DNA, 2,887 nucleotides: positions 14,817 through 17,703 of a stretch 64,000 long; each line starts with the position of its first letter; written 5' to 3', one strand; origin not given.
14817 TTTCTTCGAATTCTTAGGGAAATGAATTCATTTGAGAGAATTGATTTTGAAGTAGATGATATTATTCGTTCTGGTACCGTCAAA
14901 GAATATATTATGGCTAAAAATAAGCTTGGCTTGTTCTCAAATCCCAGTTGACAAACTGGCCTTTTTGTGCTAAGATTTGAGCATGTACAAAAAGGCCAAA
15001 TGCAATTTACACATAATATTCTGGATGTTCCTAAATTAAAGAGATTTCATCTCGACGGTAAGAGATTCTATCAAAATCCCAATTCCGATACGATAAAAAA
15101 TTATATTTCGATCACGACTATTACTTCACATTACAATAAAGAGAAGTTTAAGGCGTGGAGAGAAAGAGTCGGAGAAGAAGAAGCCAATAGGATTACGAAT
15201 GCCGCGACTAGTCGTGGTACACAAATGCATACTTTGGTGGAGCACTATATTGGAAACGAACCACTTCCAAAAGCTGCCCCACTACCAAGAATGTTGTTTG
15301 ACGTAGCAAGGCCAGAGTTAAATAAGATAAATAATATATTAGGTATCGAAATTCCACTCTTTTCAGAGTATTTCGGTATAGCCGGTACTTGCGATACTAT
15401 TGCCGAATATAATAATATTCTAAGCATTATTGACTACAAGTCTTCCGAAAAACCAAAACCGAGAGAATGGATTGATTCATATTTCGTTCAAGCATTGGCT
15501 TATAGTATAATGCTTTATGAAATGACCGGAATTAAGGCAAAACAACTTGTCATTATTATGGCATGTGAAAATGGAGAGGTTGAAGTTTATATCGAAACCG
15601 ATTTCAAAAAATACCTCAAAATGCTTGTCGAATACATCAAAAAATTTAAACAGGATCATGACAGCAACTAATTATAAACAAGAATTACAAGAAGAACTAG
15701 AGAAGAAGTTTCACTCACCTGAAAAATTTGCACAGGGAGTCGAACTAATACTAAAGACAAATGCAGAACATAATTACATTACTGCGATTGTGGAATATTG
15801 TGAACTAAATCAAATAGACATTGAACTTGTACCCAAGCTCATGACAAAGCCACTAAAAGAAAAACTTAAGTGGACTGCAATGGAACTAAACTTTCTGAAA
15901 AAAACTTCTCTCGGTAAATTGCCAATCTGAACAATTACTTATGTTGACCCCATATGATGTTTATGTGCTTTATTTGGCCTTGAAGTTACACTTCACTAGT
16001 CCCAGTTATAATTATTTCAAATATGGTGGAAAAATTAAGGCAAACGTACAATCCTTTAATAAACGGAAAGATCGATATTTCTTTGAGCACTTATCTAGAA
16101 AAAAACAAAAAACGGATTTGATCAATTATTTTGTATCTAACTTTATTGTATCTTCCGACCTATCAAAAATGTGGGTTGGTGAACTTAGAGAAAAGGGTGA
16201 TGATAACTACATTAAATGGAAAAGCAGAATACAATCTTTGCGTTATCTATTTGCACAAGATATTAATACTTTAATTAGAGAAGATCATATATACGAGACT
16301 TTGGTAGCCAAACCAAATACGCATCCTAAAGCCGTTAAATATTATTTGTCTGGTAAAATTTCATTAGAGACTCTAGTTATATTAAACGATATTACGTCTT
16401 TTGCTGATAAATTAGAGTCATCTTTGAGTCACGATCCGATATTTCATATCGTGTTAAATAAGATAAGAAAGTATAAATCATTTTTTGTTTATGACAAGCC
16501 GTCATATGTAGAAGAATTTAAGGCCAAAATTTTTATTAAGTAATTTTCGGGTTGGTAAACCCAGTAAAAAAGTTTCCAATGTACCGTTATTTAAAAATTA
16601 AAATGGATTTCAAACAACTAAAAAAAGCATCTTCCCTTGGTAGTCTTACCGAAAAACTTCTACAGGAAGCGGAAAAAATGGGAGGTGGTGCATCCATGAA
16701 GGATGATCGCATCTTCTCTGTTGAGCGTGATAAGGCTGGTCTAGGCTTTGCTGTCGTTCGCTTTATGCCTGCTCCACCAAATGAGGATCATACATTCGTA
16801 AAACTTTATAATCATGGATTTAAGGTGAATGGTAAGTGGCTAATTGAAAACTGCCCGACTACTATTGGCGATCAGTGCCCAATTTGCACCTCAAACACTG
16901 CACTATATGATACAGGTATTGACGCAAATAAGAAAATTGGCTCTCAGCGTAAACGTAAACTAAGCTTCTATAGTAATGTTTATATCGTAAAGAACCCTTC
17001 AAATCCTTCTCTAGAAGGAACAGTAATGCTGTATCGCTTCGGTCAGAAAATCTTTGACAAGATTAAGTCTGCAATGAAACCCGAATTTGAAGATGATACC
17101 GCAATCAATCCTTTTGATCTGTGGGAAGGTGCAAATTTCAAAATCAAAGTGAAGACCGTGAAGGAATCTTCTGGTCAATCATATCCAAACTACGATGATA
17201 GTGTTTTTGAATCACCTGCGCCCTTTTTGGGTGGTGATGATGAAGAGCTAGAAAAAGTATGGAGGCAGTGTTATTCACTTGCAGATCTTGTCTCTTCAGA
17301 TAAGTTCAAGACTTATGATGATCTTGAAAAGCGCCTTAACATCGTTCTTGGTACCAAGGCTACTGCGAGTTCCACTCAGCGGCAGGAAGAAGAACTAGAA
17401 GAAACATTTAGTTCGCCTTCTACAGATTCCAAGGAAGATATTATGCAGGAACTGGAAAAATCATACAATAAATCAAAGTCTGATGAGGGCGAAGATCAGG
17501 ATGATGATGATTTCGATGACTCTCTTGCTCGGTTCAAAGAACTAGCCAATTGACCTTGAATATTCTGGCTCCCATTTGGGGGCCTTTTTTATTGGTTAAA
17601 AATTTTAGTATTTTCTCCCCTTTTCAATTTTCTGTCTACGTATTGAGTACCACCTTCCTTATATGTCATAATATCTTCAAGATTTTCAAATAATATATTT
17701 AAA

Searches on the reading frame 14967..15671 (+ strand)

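Call 84: search_protein_families(library=pfam, proteins=[window:14967-15671:+], max_evalue=0.001)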
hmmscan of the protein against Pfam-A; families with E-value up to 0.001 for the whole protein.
window:14967-15671:+ (234 aa): 1 family
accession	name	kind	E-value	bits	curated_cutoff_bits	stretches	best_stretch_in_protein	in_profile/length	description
PF12705.13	PDDEXK_1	-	5.5e-06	26.9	22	0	124-195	112-186/247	PD-(D/E)XK nuclease superfamily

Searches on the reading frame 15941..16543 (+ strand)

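Call 84: search_protein_families(library=pfam, proteins=[window:15941-16543:+], max_evalue=0.001)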
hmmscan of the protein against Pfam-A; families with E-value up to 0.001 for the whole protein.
window:15941-16543:+ (200 aa): 1 family
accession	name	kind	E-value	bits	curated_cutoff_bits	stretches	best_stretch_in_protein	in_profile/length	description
PF08993.15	T4_Gp59_N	-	1.7e-11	44.8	25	1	5-82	4-77/93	T4 gene Gp59 loader of gp41 DNA helicase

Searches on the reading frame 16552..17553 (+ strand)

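Call 84: search_protein_families(library=pfam, proteins=[window:16552-17553:+], max_evalue=0.001)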
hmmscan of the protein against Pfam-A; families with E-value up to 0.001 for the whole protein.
window:16552-17553:+ (333 aa): 1 family
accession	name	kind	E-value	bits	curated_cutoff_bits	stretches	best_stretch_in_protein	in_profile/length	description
PF08804.16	gp32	-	4.6e-42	144.8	26.8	1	65-265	3-207/208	gp32 DNA binding protein like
